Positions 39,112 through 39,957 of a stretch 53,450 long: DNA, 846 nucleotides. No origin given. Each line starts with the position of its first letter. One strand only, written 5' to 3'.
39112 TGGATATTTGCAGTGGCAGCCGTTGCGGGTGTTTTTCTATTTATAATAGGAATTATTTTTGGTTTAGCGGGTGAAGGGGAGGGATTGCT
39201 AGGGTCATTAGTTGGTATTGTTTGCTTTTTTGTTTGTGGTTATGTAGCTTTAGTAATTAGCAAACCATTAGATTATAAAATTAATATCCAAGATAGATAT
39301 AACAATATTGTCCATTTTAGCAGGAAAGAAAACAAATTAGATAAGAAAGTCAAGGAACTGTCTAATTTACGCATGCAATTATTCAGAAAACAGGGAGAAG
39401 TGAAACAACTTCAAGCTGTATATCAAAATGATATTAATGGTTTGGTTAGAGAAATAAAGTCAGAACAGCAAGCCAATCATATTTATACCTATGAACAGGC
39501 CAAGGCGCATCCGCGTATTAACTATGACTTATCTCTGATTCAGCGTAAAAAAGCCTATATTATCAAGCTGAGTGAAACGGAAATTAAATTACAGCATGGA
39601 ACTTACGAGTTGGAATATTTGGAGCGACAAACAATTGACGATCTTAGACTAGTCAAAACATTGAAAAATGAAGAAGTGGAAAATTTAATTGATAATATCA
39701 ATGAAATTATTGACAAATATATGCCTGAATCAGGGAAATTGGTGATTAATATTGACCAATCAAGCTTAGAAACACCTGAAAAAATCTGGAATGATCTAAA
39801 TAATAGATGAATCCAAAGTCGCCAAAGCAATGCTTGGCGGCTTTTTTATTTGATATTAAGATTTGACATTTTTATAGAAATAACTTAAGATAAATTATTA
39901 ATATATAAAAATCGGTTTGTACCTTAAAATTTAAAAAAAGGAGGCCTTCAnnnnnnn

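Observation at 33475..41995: Four-paralogue family of membrane-anchored Snf7/ESCRT-III-PspA-like proteins with swapped N-terminal TM modules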

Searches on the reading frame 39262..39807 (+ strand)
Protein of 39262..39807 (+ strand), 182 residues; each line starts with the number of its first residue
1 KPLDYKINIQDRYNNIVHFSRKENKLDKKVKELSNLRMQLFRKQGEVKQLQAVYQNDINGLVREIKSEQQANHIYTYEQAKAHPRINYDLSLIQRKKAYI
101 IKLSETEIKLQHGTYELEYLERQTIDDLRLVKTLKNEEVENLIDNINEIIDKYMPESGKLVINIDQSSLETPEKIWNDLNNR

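Call 5: find_homologous_proteins(query=window:39262-39807:+, max_evalue=0.001)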
Query seq(182 aa) (182 aa): 7 proteins with E <= 0.001 among 144 candidates.
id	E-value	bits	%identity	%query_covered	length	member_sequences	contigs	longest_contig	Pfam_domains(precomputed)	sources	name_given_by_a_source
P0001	6.0e-109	380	100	100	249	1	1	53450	-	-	-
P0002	7.3e-66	240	65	99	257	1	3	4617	-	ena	-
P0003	1.4e-64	235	63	98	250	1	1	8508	-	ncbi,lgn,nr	ncbi:MAG: hypothetical protein NTX82_07230 [Candidatus Parcubacteria bacterium]|nr:hypothetical prot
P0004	9.6e-49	184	56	85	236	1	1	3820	-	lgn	-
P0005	3.7e-39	153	54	86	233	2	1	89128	-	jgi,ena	-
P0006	3.1e-37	146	49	88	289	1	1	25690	-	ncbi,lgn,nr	ncbi:MAG: hypothetical protein NTX00_01775 [Candidatus Parcubacteria bacterium]|nr:hypothetical prot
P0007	6.7e-36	142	48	90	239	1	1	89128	-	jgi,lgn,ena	-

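Call 18: predict_structure(alignment_id=A2)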
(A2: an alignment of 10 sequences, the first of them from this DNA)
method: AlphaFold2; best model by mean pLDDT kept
length: 168 residues; sequences in the alignment: 10
mean_pLDDT: 92.7   pTM: 0.79
mean pLDDT of the five models: 92.7, 92.0, 91.7, 90.9, 87.4
residues with pLDDT >= 90: 140; 70-90: 23; 50-70: 3; < 50: 2
segments of 3 or more residues with pLDDT < 50: none
pLDDT, mean of each block of 10 residues (from residue 1): 74 96 96 96 98 97 97 97 94 95 96 93 93 94 84 87 89
secondary structure, 60 per line:
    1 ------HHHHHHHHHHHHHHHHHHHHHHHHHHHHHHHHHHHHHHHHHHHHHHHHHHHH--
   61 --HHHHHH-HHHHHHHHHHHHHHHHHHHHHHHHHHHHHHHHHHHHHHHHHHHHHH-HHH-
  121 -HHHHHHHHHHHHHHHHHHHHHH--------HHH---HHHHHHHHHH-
elements in order: H7-58 H63-68 H70-115 H122-143 H158-167

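Call 20: search_protein_representatives(alignment_id=A2)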
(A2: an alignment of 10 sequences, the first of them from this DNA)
Query: 10 sequences, 169 profile positions. Proteins with E-value up to 0.001 (for the whole library): 590; up to 1e-10: 416; up to 1e-30: 59. The best 150 are listed.
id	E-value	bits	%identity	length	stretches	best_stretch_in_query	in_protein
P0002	5.2e-72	257.4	-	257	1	4-168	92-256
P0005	4.1e-68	244.7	-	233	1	3-168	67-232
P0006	6.8e-68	244.0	-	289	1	2-168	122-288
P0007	2.0e-67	242.5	-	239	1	2-168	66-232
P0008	1.6e-66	239.5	-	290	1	3-169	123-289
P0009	6.3e-60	218.1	-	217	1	6-168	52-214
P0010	3.5e-59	215.7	-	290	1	7-168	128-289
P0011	4.4e-59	215.3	-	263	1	5-168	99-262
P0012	3.1e-58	212.6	-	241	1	5-168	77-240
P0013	5.6e-58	211.7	-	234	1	5-168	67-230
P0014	2.3e-56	206.5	-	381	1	4-168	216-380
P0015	1.2e-51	191.1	-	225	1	3-168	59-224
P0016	2.3e-51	190.2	-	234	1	8-168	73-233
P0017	5.1e-51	189.1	-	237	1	8-166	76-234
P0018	1.5e-50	187.6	-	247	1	7-167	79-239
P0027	2.1e-45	170.9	-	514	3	6-167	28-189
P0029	7.4e-44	165.8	-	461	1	8-168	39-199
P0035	4.6e-41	156.7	-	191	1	6-168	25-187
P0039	2.6e-38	147.8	-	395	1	9-167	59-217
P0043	1.7e-37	145.1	-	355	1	4-168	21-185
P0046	7.4e-35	136.5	-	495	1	9-168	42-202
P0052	1.1e-33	132.6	-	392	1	8-165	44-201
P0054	4.0e-33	130.8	-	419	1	7-168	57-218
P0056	9.6e-33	129.6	-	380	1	10-167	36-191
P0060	8.1e-32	126.6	-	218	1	11-166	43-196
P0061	7.2e-31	123.5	-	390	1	14-167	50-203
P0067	1.8e-29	119.0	-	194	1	6-167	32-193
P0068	2.0e-29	118.8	-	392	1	7-168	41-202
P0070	5.4e-29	117.4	-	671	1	11-167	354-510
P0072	8.4e-29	116.8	-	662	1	7-167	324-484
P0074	2.8e-28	115.1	-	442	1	10-168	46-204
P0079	5.6e-28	114.1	-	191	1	6-165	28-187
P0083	1.1e-27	113.2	-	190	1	6-166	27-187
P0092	1.1e-26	109.9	-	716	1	9-167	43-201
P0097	3.0e-26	108.5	-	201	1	6-167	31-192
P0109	1.3e-25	106.4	-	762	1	14-168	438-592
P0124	1.6e-24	102.9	-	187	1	6-164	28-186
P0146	7.4e-23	97.4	-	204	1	10-166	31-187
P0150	9.5e-23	97.1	-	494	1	7-168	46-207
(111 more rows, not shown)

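Call 22: fold_search(model_id=the predicted structure, library=pdb)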
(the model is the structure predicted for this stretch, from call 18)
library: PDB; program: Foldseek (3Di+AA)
matches with E <= 10: 604; with E <= 0.001: 0
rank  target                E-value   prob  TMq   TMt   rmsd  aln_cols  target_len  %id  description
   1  9s97_C                2.1e-02  1.00  0.50  0.44  17.7       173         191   16  CdvB2 filament - low twist (released 2026-01-28)
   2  9s97_A                3.9e-02  0.99  0.48  0.43  17.5       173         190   15  CdvB2 filament - low twist (released 2026-01-28)
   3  9s99_B                5.1e-02  0.87  0.37  0.32  17.3       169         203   13  CdvB2 filament - high twist, class B (released 2026-01-28)
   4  9s99_A                6.6e-02  0.98  0.48  0.44  17.6       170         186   16  CdvB2 filament - high twist, class B (released 2026-01-28)
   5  9s98_B                6.6e-02  0.82  0.35  0.31  17.4       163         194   13  CdvB2 filament - high twist, class A (released 2026-01-28)
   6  8s2f_AAA              7.4e-02  0.98  0.48  0.46   5.5       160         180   14  Crystal structure of Borrelia burgdorferi paralogous family 12 outer surface protein BBH37 (released 2025-03-05)
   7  9s97_B                8.7e-02  0.98  0.51  0.45  17.7       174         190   16  CdvB2 filament - low twist (released 2026-01-28)
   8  9s98_C                1.6e-01  0.96  0.49  0.44  16.5       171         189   16  CdvB2 filament - high twist, class A (released 2026-01-28)
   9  8s2f_BBB              1.7e-01  0.92  0.45  0.42   6.2       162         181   14  Crystal structure of Borrelia burgdorferi paralogous family 12 outer surface protein BBH37 (released 2025-03-05)
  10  8s2p_BBB              1.8e-01  0.90  0.43  0.40   6.3       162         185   12  Crystal structure of Borrelia burgdorferi paralogous family 12 outer surface protein BBH37 (space group p21) (released 2025-03-05)
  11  9s98_A                2.1e-01  0.94  0.49  0.45  17.7       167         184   16  CdvB2 filament - high twist, class A (released 2026-01-28)
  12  8v8u_B                2.1e-01  0.28  0.26  0.17  26.3       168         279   13  PI3Ka H1047R co-crystal structure with inhibitor in cryptic pocket near H1047R (compound 12). (released 2024-03-20)
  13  8dt0_B                2.7e-01  0.47  0.29  0.34  23.3       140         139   12  Scaffolding protein functional sites using deep learning (released 2022-08-10)
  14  9min_I                3.0e-01  0.21  0.22  0.26  24.1       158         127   14  Structure of a designed minibinder to NYESO1-A*02:01 (released 2025-08-06)
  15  2d4c_B                3.7e-01  0.96  0.55  0.41  12.7       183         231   12  Crystal structure of the endophilin BAR domain mutant (released 2006-07-11)
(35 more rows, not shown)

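Call 27: search_protein_families(library=pfam, alignment_id=A3, max_evalue=0.01)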
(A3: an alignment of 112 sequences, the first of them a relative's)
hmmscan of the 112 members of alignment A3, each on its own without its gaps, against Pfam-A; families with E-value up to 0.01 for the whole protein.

A. member 1, P0014 (381 aa): 0 families

B. families by the number of members that match (of 112 scanned): 68 families (the first 25 are shown)
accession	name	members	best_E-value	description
PF12725.13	DUF3810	6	2.8e-05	Protein of unknown function (DUF3810)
PF13567.11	DUF4131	3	0.0006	Domain of unknown function (DUF4131)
PF07719.23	TPR_2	2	1.8e-17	Tetratricopeptide repeat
PF00515.34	TPR_1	2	6.8e-15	Tetratricopeptide repeat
PF13414.12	TPR_11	2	5.9e-12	TPR repeat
PF13181.12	TPR_8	2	1.2e-10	Tetratricopeptide repeat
PF14559.12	TPR_19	2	1.9e-10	Tetratricopeptide repeat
PF13432.12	TPR_16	2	9.4e-10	Tetratricopeptide repeat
PF13424.12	TPR_12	2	8.9e-09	Tetratricopeptide repeat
PF13431.12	TPR_17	2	4.3e-07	Tetratricopeptide repeat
PF13374.12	TPR_10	2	6.7e-06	Tetratricopeptide repeat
PF13428.12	TPR_14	2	1.8e-05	Tetratricopeptide repeat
PF13429.12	TPR_15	2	7.3e-05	Tetratricopeptide repeat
PF13176.12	TPR_7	2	0.00021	Tetratricopeptide repeat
PF23914.1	TPR_CcmH_CycH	2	0.00028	Cytochrome c-type biogenesis protein H TPR domain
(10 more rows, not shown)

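Call 28: search_solved_structures(query=A3, max_evalue=10)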
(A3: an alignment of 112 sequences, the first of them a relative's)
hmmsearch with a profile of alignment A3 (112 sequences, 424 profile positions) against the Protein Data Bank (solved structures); distinct sequences matched with E-value up to 10: 75 (the best 60 are shown).
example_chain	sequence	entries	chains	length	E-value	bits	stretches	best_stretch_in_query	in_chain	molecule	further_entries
9oib_A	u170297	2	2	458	4.3e-05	25.8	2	284-374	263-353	Leucine-rich repeat-containing protein 15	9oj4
9jr0_A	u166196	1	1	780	0.0053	18.9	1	40-121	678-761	Metabotropic GABA-B receptor subtype 1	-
4qxf_A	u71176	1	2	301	0.0061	18.7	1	280-375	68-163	Leucine-rich repeat-containing G-protein coupled receptor 4, Variable lymphocyte receptor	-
2o6q_A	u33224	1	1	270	0.0065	18.6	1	266-379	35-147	Variable lymphocyte receptor A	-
9iqr_B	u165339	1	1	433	0.011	17.9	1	29-135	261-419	Alpha-2A adrenergic receptor,Soluble cytochrome b562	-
5z8x_A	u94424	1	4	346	0.017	17.3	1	277-372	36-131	Leucine-rich repeat transmembrane neuronal protein 2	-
4li2_A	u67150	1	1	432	0.017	17.3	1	280-370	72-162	Leucine-rich repeat-containing G-protein coupled receptor 4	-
4li1_B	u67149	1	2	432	0.017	17.2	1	280-366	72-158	Leucine-rich repeat-containing G-protein coupled receptor 4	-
5z8y_A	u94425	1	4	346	0.018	17.2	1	277-374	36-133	Leucine-rich repeat transmembrane neuronal protein 2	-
9w9i_A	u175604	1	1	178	0.024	16.8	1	84-139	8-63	Kinesin-like protein KIF3A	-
4k5u_B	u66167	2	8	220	0.027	16.6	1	299-380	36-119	Variable lymphocyte receptor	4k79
1xcd_A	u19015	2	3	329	0.03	16.4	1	299-378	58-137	Decorin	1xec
1xku_A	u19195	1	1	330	0.031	16.4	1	299-378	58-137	Decorin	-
4ufs_A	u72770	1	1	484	0.032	16.4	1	294-377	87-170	LEUCINE-RICH REPEAT-CONTAINING G-PROTEIN COUPLED RECEPTOR 5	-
4ufr_A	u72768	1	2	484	0.032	16.4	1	294-377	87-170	LEUCINE-RICH REPEAT-CONTAINING G-PROTEIN COUPLED RECEPTOR 5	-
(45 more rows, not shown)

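Call 32: find_related_loci(query=A2, collection=genome_contigs, flank=8000)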
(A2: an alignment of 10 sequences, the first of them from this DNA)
Query A2 (168 aa) in genome_contigs; peptide patterns used: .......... (x = any residue, [..] = any of these).
33 stretches matched a pattern; 6 encode a relative of the query (tblastn E <= 1e-3); 5 distinct loci.
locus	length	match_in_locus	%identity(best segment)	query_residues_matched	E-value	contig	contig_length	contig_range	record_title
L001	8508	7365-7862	66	2-167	3e-71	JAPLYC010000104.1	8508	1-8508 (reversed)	MAG: Candidatus Parcubacteria bacterium isolate LacPavin_0920_SED3_MAG_40_21 LacPavin_0920_SED3_scaffold_401080, whole g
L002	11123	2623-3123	54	1-167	8e-57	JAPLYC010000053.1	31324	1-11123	MAG: Candidatus Parcubacteria bacterium isolate LacPavin_0920_SED3_MAG_40_21 LacPavin_0920_SED3_scaffold_1591462, whole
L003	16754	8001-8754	50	8-167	5e-47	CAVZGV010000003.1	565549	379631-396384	MAG: Candidatus Falkowbacteria bacterium isolate MFD04716.bin.1.162 genome assembly, contig: contig_23783, whole genome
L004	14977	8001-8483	49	5-165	8e-45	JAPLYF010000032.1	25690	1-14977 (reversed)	MAG: Candidatus Parcubacteria bacterium isolate LacPavin_0920_SED4_MAG_37_11 LacPavin_0920_SED4_scaffold_1069928, whole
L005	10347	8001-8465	46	11-165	2e-36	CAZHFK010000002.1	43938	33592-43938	MAG TPA_asm: uncultured Gammaproteobacteria bacterium isolate SRP141376_co1_395 genome assembly, contig: NODE_2081_lengt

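Call 34: list_cluster_members(proteins=[P0035, P0083, P0067, P0070, P0072, P0109, P0027, P0092, P0029, P0014])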
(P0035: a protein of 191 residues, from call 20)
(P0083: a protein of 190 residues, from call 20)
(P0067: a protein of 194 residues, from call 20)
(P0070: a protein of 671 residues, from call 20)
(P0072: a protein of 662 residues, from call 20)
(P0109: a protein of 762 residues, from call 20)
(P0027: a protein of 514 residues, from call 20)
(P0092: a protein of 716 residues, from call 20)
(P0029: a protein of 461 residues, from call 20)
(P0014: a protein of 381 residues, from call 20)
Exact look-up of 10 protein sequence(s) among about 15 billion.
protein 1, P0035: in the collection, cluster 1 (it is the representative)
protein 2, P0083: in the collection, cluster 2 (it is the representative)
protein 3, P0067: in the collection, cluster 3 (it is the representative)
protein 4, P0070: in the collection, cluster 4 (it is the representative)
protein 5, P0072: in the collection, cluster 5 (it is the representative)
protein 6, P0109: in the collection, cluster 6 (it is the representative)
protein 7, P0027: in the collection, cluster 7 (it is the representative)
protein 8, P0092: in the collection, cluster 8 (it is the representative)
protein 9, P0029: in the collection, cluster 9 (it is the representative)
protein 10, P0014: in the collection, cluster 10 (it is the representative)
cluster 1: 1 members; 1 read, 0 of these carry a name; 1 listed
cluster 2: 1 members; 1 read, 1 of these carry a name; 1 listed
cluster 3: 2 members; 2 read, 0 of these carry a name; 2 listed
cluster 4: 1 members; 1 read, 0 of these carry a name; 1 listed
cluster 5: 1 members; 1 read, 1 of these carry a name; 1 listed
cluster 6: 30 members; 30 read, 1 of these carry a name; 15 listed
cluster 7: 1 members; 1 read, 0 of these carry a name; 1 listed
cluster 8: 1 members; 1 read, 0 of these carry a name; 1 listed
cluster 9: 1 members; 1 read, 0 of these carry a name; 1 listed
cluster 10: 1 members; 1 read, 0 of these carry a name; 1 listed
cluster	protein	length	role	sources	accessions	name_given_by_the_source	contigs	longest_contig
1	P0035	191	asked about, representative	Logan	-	-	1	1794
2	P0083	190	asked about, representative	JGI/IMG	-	chromosome segregation ATPase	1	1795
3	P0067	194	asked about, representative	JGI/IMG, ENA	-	-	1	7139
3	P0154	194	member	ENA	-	-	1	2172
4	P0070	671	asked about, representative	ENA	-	-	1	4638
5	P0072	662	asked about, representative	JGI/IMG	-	hypothetical protein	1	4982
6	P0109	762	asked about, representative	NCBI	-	-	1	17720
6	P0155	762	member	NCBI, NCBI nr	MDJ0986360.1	MAG: hypothetical protein QNJ26_12525 [Desulfobacterales bacterium] | hypothetical protein [Desulfobacterales bacterium]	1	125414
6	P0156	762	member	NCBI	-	-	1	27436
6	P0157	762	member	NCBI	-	-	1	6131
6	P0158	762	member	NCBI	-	-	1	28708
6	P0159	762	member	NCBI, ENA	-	-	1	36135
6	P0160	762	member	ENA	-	-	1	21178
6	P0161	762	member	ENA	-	-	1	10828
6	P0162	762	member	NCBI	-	-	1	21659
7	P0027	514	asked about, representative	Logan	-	-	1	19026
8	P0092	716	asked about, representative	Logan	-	-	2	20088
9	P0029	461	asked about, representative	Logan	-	-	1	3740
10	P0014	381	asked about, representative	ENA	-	-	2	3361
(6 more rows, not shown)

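Call 36: find_encoding_contigs(protein=P0005, flank=10000, max_places=3)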
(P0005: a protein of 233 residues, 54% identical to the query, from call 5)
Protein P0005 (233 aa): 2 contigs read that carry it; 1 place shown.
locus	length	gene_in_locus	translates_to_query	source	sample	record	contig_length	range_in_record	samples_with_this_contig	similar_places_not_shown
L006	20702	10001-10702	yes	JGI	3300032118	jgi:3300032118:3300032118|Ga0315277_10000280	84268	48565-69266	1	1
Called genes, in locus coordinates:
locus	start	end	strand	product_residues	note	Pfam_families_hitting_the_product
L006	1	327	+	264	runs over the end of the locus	PF13175:AAA_15 (faint), PF00005:ABC_tran, PF13304:AAA_21 (weak)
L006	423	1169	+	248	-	PF01061:ABC2_membrane, PF12698:ABC2_membrane_3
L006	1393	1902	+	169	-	PF02674:Colicin_V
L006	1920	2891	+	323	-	PF01026:TatD_DNase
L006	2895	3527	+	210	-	PF01351:RNase_HII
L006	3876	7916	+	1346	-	-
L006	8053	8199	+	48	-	-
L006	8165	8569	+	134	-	-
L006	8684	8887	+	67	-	PF00226:DnaJ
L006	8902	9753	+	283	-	-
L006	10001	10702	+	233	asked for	-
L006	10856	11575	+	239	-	-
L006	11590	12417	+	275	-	-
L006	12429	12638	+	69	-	-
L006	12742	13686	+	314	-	PF10648:Gmad2, PF10646:Germane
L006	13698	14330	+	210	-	PF01738:DLH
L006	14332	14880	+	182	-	PF01161:PBP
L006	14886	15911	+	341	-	PF07143:AttH, PF17186:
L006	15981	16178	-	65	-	-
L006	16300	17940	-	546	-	PF04055:Radical_SAM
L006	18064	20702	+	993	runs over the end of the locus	PF00580:UvrD-helicase, PF01443:Viral_helicase1 (faint), PF13245:AAA_19, PF13361:UvrD_C, PF13538:UvrD_C_2 (faint), PF12705:PDDEXK_1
